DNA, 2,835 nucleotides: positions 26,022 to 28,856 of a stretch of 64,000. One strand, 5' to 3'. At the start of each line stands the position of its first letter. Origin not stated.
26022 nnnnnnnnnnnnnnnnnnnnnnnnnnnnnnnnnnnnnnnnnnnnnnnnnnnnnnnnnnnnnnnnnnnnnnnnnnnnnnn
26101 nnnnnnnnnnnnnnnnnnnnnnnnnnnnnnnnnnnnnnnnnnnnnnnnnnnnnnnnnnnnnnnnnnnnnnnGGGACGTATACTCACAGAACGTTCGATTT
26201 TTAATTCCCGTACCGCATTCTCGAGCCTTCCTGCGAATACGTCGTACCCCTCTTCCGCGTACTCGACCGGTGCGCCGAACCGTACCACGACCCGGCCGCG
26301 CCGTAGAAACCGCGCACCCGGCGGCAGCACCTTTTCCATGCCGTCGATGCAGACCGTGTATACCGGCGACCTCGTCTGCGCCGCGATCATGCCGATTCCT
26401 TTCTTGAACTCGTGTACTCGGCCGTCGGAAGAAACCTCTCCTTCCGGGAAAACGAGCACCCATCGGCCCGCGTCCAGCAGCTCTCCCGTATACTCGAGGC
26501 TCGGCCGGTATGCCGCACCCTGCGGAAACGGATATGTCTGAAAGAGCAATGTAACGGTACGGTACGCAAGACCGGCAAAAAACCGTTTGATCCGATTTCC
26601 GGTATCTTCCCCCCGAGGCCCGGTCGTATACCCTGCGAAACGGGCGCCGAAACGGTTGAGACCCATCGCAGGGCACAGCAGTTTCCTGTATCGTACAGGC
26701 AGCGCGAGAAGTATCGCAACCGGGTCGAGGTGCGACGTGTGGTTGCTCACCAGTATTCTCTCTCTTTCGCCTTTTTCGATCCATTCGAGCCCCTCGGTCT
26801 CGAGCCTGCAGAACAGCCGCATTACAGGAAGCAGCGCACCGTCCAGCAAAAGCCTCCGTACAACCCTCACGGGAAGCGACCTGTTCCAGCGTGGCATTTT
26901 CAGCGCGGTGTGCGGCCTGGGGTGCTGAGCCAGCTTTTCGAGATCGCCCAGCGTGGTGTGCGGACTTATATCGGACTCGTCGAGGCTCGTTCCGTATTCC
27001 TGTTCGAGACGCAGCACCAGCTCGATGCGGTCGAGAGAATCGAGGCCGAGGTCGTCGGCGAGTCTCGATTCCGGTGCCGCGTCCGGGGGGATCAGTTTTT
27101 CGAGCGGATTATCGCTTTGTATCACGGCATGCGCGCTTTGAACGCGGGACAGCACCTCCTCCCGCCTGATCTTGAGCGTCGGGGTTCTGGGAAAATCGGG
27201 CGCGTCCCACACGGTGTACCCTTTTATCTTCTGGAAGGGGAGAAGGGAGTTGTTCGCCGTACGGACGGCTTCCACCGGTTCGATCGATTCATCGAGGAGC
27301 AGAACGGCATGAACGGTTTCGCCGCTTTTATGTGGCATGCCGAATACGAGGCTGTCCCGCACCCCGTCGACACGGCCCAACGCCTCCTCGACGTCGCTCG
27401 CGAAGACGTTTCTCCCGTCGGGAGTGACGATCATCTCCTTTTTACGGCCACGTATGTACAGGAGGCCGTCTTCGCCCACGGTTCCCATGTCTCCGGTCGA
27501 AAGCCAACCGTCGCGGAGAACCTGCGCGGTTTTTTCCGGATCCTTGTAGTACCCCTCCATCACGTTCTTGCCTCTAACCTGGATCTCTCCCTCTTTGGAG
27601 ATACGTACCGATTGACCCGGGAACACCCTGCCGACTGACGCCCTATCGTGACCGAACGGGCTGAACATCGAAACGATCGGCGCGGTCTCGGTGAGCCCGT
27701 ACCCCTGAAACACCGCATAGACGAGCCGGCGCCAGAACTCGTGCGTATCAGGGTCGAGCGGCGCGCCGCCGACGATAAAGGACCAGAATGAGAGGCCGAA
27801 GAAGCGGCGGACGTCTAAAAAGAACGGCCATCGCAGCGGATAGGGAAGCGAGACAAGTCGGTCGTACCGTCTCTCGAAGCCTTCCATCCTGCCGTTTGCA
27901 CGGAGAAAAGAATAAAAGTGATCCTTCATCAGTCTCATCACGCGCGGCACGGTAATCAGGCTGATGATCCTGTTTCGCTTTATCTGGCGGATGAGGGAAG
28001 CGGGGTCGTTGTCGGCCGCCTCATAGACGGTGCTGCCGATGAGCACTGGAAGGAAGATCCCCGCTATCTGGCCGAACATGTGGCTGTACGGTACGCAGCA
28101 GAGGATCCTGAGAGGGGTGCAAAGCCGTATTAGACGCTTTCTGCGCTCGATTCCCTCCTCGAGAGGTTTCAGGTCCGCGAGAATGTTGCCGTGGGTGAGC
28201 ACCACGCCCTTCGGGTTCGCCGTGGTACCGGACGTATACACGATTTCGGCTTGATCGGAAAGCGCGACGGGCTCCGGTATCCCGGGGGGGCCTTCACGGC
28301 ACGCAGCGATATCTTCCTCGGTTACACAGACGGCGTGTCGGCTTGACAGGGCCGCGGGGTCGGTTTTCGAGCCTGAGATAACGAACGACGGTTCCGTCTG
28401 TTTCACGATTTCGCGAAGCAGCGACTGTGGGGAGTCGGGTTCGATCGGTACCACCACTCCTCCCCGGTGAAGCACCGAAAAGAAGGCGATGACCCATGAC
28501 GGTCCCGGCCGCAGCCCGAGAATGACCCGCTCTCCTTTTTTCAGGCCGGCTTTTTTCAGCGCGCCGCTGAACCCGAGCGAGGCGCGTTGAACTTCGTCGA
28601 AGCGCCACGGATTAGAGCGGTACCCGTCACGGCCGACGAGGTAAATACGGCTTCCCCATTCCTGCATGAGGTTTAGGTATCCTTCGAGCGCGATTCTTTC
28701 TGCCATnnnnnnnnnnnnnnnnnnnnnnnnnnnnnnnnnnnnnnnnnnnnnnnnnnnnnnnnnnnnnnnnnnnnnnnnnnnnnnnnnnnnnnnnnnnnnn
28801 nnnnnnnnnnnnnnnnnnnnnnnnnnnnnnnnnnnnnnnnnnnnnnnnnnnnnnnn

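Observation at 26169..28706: Single 845-aa ORF fusing an acyl-AMP ligase, an ACP-like carrier domain and a PlsC-type acyltransferase, in reversed Aas order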

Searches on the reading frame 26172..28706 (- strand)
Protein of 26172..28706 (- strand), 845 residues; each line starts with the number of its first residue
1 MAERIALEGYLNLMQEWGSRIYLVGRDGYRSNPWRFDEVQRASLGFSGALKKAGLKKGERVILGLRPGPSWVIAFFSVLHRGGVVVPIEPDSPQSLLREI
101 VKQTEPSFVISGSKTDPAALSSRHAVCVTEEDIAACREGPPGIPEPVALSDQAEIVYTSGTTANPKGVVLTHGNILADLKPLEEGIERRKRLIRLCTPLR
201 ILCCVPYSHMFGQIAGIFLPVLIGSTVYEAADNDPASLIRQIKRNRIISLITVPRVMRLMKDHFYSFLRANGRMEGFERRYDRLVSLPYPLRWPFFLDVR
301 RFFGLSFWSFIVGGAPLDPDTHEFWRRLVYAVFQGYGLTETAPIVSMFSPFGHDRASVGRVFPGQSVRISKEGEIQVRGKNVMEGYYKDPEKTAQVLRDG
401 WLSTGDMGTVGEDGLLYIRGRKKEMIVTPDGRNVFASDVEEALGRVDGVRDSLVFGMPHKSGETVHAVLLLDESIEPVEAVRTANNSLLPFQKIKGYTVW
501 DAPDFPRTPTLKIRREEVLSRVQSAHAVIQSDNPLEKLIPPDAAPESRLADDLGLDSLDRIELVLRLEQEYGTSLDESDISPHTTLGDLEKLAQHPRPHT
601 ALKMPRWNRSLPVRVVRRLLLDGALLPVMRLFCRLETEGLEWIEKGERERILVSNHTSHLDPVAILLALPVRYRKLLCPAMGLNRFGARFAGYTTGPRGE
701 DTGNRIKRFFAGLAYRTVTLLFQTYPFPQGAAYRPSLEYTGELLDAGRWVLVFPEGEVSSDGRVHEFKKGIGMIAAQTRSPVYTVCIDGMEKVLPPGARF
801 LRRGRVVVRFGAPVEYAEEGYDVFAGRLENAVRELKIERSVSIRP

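Call 4: search_protein_families(library=pfam, proteins=[window:26172-28706:-], max_evalue=0.1)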
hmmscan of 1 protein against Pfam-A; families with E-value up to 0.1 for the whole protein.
window:26172-28706:- (845 aa): 4 families
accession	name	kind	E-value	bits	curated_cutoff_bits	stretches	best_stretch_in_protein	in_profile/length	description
PF00501.34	AMP-binding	-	3e-61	207.8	29.9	1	30-387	18-384/384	AMP-binding enzyme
PF01553.26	Acyltransferase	-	4e-16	59.5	23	1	636-787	3-131/132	Acyltransferase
PF00550.31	PP-binding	-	2.2e-09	37.9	20.8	1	540-591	14-65/67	Phosphopantetheine attachment site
PF13193.12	AMP-binding_C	-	0.0017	19.7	24.5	1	439-509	2-73/76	AMP-binding enzyme C-terminal domain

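Call 8: search_protein_families(library=ncbifam, proteins=[window:26172-28706:-], max_evalue=0.001)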
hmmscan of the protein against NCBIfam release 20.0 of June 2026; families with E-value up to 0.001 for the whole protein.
window:26172-28706:- (845 aa): 114 families (the best 25 are shown)
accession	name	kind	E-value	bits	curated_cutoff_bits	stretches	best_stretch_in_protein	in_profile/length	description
NF004837.0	PRK06187.1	subfamily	1.5e-61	208.3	476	2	310-524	291-524/531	long-chain-fatty-acid--CoA ligase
NF004114.0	PRK05605.1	equivalog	1.2e-52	179.1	766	3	311-525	344-572/575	long-chain-fatty-acid--CoA ligase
NF005801.1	PRK07656.1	equivalog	1.1e-49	169.5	657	2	331-470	307-451/500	FadD3 family acyl-CoA ligase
NF005702.0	PRK07514.1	subfamily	1.7e-47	161.9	558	2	310-514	275-492/506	malonyl-CoA synthase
NF005291.0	PRK06814.1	equivalog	4e-43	147.5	1349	3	311-460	913-1069/1140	acyl-[ACP]--phospholipid O-acyltransferase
NF002966.0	PRK03640.1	equivalog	6e-43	147.1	556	2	306-522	255-480/483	o-succinylbenzoate--CoA ligase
NF052580.1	Str24CoAsynCasG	equivalog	8.6e-42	143.2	750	2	331-518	346-546/548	steroid-24-oyl-CoA synthetase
NF006386.0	PRK08633.1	equivalog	2e-41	141.7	1221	3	322-422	916-1041/1147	acyl-[ACP]--phospholipid O-acyltransferase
NF004822.0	PRK06178.1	equivalog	5e-41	140.9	782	3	364-523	410-568/571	acyl-CoA synthetase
NF052269.1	Staph_lig_FadD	equivalog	2.3e-40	138.4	650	2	310-522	270-493/499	long-chain-fatty-acid--CoA ligase FadD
NF009233.0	PRK12583.1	subfamily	2.4e-40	138.5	832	2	332-516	346-544/558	fatty acid CoA ligase family protein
NF006182.0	PRK08316.1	subfamily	1.6e-39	135.8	663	2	332-521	315-516/523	fatty acyl-CoA synthetase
TIGR01923.1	menE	equivalog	6.5e-39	134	330.15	2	313-517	232-441/442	o-succinylbenzoate--CoA ligase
NF005307.0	PRK06839.1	equivalog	2.6e-38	131.9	748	2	310-519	269-490/496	o-succinylbenzoate--CoA ligase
NF005220.0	PRK06710.1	equivalog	2.9e-38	131.3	1116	1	309-516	327-547/563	long-chain-fatty-acid--CoA ligase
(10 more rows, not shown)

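Call 9: find_homologous_proteins(query=window:26172-28706:-, max_evalue=1e-10)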
Query window:26172-28706:- (845 aa): 6233 proteins with E <= 1e-10 among 8000 candidates; the best 120 are listed.
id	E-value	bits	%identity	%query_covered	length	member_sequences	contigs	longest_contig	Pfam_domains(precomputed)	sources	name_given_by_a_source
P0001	0.0e+0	1938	100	100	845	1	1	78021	PF00550.32,PF00501.35,PF01553.27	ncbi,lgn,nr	ncbi:MAG: AMP-binding protein [Spirochaetes bacterium]|nr:AMP-binding protein [Spirochaetota bacteri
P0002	0.0e+0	1585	81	100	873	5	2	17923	PF00550.32,PF00501.35,PF01553.27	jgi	jgi:long-chain acyl-CoA synthetase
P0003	0.0e+0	1549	80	99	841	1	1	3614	PF00550.32,PF00501.35,PF01553.27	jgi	-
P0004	0.0e+0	1210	62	99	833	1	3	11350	PF00550.32,PF00501.35,PF13193.13,PF01553.27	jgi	jgi:long-chain acyl-CoA synthetase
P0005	0.0e+0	1182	63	99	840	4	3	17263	PF00550.32,PF00501.35,PF01553.27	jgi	-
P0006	0.0e+0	1178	62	99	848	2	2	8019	PF00550.32,PF00501.35,PF13193.13,PF01553.27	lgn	-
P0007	0.0e+0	1167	62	99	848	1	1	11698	PF00550.32,PF00501.35,PF13193.13,PF01553.27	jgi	jgi:long-chain acyl-CoA synthetase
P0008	0.0e+0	1119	57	99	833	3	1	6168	PF00550.32,PF00501.35,PF01553.27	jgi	jgi:long-chain acyl-CoA synthetase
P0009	0.0e+0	1093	59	99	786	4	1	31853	PF00550.32,PF00501.35,PF01553.27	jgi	-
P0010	0.0e+0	1068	55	99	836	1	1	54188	PF00550.32,PF00501.35,PF01553.27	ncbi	-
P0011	7.9e-295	998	66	79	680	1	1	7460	PF00550.32,PF00501.35,PF13193.13,PF01553.27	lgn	-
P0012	6.7e-291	985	52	99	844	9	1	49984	PF00550.32,PF00501.35,PF01553.27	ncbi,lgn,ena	-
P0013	1.7e-286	971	50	99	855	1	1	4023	PF00550.32,PF00501.35,PF01553.27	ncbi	-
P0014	3.8e-285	966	50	99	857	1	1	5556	PF00550.32,PF00501.35,PF01553.27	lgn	-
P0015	3.7e-284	963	51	99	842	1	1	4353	PF00550.32,PF00501.35,PF01553.27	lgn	-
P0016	6.0e-283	959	51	98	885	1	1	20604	PF00550.32,PF00501.35,PF13193.13,PF01553.27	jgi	-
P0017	1.4e-282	958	51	98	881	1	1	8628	PF00550.32,PF00501.35,PF01553.27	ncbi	-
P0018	3.5e-282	956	50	98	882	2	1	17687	PF00550.32,PF00501.35,PF01553.27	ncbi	ncbi:MAG: AMP-binding protein [Spirochaetota bacterium]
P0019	9.5e-281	952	50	98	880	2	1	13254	PF00550.32,PF00501.35,PF01553.27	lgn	-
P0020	1.2e-275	935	50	99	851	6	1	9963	PF00501.35,PF13193.13,PF01553.27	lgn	-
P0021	1.6e-274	931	49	99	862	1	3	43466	PF00550.32,PF00501.35,PF13193.13,PF01553.27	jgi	-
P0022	6.2e-273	926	50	98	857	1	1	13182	PF00550.32,PF00501.35,PF01553.27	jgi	jgi:long-chain acyl-CoA synthetase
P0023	9.0e-273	925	50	99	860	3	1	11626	PF00550.32,PF00501.35,PF01553.27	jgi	jgi:long-chain acyl-CoA synthetase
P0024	2.0e-272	924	48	99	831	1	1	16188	PF00550.32,PF00501.35,PF01553.27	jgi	-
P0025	2.9e-272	924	50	99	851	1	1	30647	PF00501.35,PF01553.27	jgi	jgi:long-chain acyl-CoA synthetase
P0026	4.8e-272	923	48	98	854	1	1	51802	PF00550.32,PF00501.35,PF01553.27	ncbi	-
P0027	8.6e-272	922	49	99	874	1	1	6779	PF00550.32,PF00501.35,PF13193.13,PF01553.27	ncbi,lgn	ncbi:MAG: AMP-binding protein [Spirochaetota bacterium]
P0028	1.1e-271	922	49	99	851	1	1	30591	PF00501.35,PF01553.27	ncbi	-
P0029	2.0e-271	921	49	98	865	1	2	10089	PF00550.32,PF00501.35,PF13193.13,PF01553.27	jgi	jgi:long-chain acyl-CoA synthetase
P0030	2.8e-270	917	49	99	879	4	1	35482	PF00501.35,PF13193.13,PF01553.27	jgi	-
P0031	3.9e-270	916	50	99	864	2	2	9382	PF00550.32,PF00501.35,PF13193.13,PF01553.27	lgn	-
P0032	2.1e-269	914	49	99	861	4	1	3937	PF00501.35,PF01553.27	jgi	jgi:long-chain acyl-CoA synthetase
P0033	2.3e-268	911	50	98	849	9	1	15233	PF00501.35,PF01553.27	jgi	-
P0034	3.9e-268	910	47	98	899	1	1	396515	PF00550.32,PF00501.35,PF01553.27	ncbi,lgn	-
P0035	4.5e-268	910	49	98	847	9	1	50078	PF00550.32,PF00501.35,PF01553.27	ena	-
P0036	4.9e-266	903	49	98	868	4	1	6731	PF00550.32,PF00501.35,PF13193.13,PF01553.27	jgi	-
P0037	1.0e-265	902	47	98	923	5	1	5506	PF00550.32,PF00501.35,PF01553.27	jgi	-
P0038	1.2e-264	898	49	98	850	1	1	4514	PF00550.32,PF00501.35,PF01553.27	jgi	jgi:long-chain acyl-CoA synthetase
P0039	5.1e-264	896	46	98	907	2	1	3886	PF00550.32,PF00501.35,PF01553.27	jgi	-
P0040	2.7e-262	891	50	98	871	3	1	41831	PF00550.32,PF00501.35,PF13193.13,PF01553.27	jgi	jgi:long-chain acyl-CoA synthetase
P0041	7.7e-262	889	52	90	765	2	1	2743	PF00550.32,PF00501.35,PF01553.27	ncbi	ncbi:2-succinylbenzoate--CoA ligase [subsurface metagenome]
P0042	9.6e-262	889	50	98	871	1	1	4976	PF00550.32,PF00501.35,PF01553.27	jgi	jgi:long-chain acyl-CoA synthetase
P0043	4.5e-261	886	49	99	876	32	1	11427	PF00550.32,PF00501.35,PF13193.13,PF01553.27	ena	-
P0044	2.6e-257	874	51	82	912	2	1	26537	PF00550.32,PF00501.35,PF13193.13,PF01553.27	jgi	-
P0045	6.8e-257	873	48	98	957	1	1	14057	PF00550.32,PF00501.35,PF01553.27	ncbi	ncbi:MAG: AMP-binding protein [Spirochaetota bacterium]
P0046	1.8e-256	871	48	98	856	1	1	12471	PF00550.32,PF00501.35,PF01553.27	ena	-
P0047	7.7e-253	859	50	93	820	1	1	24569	PF00550.32,PF00501.35,PF13193.13,PF01553.27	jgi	jgi:long-chain acyl-CoA synthetase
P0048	7.9e-253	859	48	98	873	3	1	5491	PF00550.32,PF00501.35,PF13193.13,PF01553.27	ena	-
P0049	4.0e-251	854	46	98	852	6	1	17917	PF00550.32,PF00501.35,PF13193.13,PF01553.27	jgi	-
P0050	5.8e-251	853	50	97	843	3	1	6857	PF00550.32,PF00501.35,PF01553.27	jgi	jgi:long-chain acyl-CoA synthetase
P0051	9.6e-250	849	48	98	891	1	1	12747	PF00550.32,PF00501.35,PF01553.27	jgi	jgi:long-chain acyl-CoA synthetase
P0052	3.6e-248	844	47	99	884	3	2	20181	PF00550.32,PF00501.35,PF01553.27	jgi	jgi:long-chain acyl-CoA synthetase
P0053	4.0e-246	837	46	98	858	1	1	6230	PF00501.35,PF01553.27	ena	-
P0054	5.2e-244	830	49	93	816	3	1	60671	PF00550.32,PF00501.35,PF13193.13,PF01553.27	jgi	jgi:long-chain acyl-CoA synthetase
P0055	1.5e-239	815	46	99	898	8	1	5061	PF00550.32,PF00501.35,PF01553.27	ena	-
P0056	1.0e-236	806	45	98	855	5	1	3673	PF00550.32,PF00501.35,PF01553.27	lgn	-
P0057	4.9e-230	784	44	98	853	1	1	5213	PF00550.32,PF00501.35,PF01553.27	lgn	-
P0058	2.0e-224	765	43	99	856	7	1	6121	PF00550.32,PF00501.35,PF13193.13,PF01553.27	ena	-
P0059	4.1e-183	629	52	68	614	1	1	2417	PF00550.32,PF00501.35,PF13193.13,PF01553.27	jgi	jgi:long-chain acyl-CoA synthetase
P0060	1.9e-177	610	41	96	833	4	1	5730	PF00550.32,PF00501.35,PF13193.13,PF01553.27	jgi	-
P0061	5.5e-173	595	40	98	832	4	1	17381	PF00550.32,PF00501.35,PF13193.13,PF01553.27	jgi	-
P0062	1.4e-172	594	40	96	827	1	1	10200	PF00550.32,PF00501.35,PF01553.27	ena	-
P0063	5.2e-172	592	39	96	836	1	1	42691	PF00550.32,PF00501.35,PF13193.13,PF01553.27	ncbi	-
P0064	1.1e-171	591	40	96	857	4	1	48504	PF00550.32,PF00501.35,PF13193.13,PF01553.27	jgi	-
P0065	1.7e-171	590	40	96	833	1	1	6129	PF00550.32,PF00501.35,PF01553.27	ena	-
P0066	8.7e-171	588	40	96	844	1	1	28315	PF00550.32,PF00501.35,PF13193.13,PF01553.27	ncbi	ncbi:MAG: AMP-binding protein [Acidobacteriota bacterium]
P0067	1.1e-170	588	40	96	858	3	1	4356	PF00550.32,PF00501.35,PF01553.27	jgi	jgi:long-chain acyl-CoA synthetase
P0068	1.4e-170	587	41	96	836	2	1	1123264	PF00550.32,PF00501.35,PF01553.27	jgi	jgi:long-chain acyl-CoA synthetase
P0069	1.4e-170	587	40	96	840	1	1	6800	PF00550.32,PF00501.35,PF01553.27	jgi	jgi:long-chain acyl-CoA synthetase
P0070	6.3e-170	585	50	63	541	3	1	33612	PF00550.32,PF00501.35,PF13193.13,PF01553.27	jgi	-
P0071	8.2e-170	585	39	98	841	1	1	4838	PF00550.32,PF00501.35,PF13193.13,PF01553.27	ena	-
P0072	1.0e-169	584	40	96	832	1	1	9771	PF00550.32,PF00501.35,PF01553.27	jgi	jgi:long-chain acyl-CoA synthetase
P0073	1.3e-169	584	39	96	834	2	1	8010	PF00550.32,PF00501.35,PF01553.27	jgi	jgi:long-chain acyl-CoA synthetase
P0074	1.3e-169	584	39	98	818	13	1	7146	PF00550.32,PF00501.35,PF01553.27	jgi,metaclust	metaclust:\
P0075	1.3e-169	584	39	99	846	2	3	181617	PF00550.32,PF00501.35,PF01553.27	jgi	jgi:long-chain acyl-CoA synthetase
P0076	1.9e-169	583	40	96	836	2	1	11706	PF00550.32,PF00501.35,PF13193.13,PF01553.27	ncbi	-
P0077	3.1e-169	583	39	96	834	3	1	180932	PF00550.32,PF00501.35,PF01553.27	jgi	jgi:long-chain acyl-CoA synthetase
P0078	3.9e-169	582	40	96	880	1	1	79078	PF00550.32,PF00501.35,PF01553.27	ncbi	-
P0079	4.0e-169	582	39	96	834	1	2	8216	PF00550.32,PF00501.35,PF13193.13,PF01553.27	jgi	jgi:long-chain acyl-CoA synthetase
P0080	7.6e-169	581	41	96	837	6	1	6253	PF00550.32,PF00501.35,PF01553.27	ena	-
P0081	1.2e-168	581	38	96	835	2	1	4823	PF00550.32,PF00501.35,PF13193.13,PF01553.27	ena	-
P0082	1.2e-168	581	39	99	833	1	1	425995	PF00550.32,PF00501.35,PF01553.27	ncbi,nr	ncbi:MAG: AMP-binding protein [Acidobacteria bacterium]|nr:AMP-binding protein [Acidobacteriota bact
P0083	1.3e-168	581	40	96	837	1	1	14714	PF00550.32,PF00501.35,PF01553.27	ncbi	-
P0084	2.2e-168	580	50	61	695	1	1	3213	PF19436.5,PF00501.35,PF13193.13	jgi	-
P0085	2.8e-168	580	39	96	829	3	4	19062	PF00550.32,PF00501.35,PF01553.27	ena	-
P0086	3.4e-168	579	39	96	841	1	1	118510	PF00550.32,PF00501.35,PF01553.27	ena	-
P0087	4.0e-168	579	38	96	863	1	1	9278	PF00550.32,PF00501.35,PF01553.27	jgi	-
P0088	4.6e-168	579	39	96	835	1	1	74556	PF00550.32,PF00501.35,PF01553.27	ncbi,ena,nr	ncbi:MAG TPA: AMP-binding protein [Vicinamibacterales bacterium]|nr:AMP-binding protein [Vicinamibac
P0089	6.0e-168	578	39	96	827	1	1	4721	PF00550.32,PF00501.35,PF01553.27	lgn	-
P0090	6.2e-168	578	39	98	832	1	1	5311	PF00550.32,PF00501.35,PF01553.27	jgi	jgi:long-chain acyl-CoA synthetase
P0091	8.0e-168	578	39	98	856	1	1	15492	PF00550.32,PF00501.35,PF13193.13,PF01553.27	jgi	jgi:long-chain acyl-CoA synthetase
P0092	9.1e-168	578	39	96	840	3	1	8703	PF00550.32,PF00501.35,PF01553.27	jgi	jgi:long-chain acyl-CoA synthetase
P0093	9.3e-168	578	39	96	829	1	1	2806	PF00550.32,PF00501.35,PF01553.27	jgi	jgi:long-chain acyl-CoA synthetase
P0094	9.8e-168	578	39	99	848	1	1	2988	PF00550.32,PF00501.35,PF13193.13,PF01553.27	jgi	jgi:long-chain acyl-CoA synthetase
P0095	1.2e-167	577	39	96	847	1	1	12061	PF00550.32,PF00501.35,PF01553.27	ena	-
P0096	1.5e-167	577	38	96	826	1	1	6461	PF00550.32,PF00501.35,PF13193.13,PF01553.27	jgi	jgi:long-chain acyl-CoA synthetase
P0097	2.8e-167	576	40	96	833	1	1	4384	PF00550.32,PF00501.35,PF13193.13,PF01553.27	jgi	jgi:long-chain acyl-CoA synthetase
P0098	4.5e-167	576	39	96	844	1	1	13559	PF00550.32,PF00501.35,PF01553.27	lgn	-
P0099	5.2e-167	575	40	96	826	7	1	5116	PF00550.32,PF00501.35,PF13193.13,PF01553.27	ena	-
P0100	6.1e-167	575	40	96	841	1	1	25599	PF00550.32,PF00501.35,PF13193.13,PF01553.27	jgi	jgi:long-chain acyl-CoA synthetase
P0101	6.1e-167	575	40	96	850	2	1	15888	PF00550.32,PF00501.35,PF13193.13,PF01553.27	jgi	jgi:long-chain acyl-CoA synthetase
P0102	6.5e-167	575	40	96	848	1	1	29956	PF00550.32,PF00501.35,PF13193.13,PF01553.27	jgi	jgi:long-chain acyl-CoA synthetase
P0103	8.9e-167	575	39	96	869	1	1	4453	PF00550.32,PF00501.35,PF13193.13,PF01553.27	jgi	jgi:long-chain acyl-CoA synthetase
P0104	1.1e-166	574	39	96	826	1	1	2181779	PF00550.32,PF00501.35,PF13193.13,PF01553.27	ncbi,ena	-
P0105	1.3e-166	574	39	96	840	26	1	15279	PF00550.32,PF00501.35,PF13193.13,PF01553.27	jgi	jgi:long-chain acyl-CoA synthetase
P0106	1.4e-166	574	39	96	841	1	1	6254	PF00550.32,PF00501.35,PF13193.13,PF01553.27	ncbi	-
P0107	1.5e-166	574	39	99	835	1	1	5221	PF00550.32,PF00501.35,PF13193.13,PF01553.27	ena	-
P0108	1.6e-166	574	39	96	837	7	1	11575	PF00550.32,PF00501.35,PF13193.13,PF01553.27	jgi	jgi:long-chain acyl-CoA synthetase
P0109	1.9e-166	573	39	96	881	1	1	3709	PF00550.32,PF00501.35,PF01553.27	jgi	jgi:long-chain acyl-CoA synthetase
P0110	2.3e-166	573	39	96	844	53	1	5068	PF00550.32,PF00501.35,PF01553.27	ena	-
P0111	2.9e-166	573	39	96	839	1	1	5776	PF00550.32,PF00501.35,PF01553.27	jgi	jgi:long-chain acyl-CoA synthetase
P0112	3.1e-166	573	39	99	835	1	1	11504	PF00550.32,PF00501.35,PF13193.13,PF01553.27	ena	-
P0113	3.1e-166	573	39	96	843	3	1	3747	PF00550.32,PF00501.35,PF13193.13,PF01553.27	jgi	-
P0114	3.5e-166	573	39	99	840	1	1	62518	PF00550.32,PF00501.35,PF01553.27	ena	-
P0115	3.6e-166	573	39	96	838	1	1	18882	PF00550.32,PF00501.35,PF13193.13,PF01553.27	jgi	jgi:long-chain acyl-CoA synthetase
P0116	3.7e-166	573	38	96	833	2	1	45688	PF00550.32,PF00501.35,PF13193.13,PF01553.27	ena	-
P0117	5.0e-166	572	39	96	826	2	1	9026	PF00550.32,PF00501.35,PF13193.13,PF01553.27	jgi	jgi:long-chain acyl-CoA synthetase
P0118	5.1e-166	572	38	96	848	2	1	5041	PF00550.32,PF00501.35,PF01553.27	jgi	jgi:long-chain acyl-CoA synthetase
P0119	6.5e-166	572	39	96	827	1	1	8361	PF00550.32,PF00501.35,PF01553.27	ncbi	-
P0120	6.6e-166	572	38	98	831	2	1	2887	PF00501.35,PF01553.27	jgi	jgi:long-chain acyl-CoA synthetase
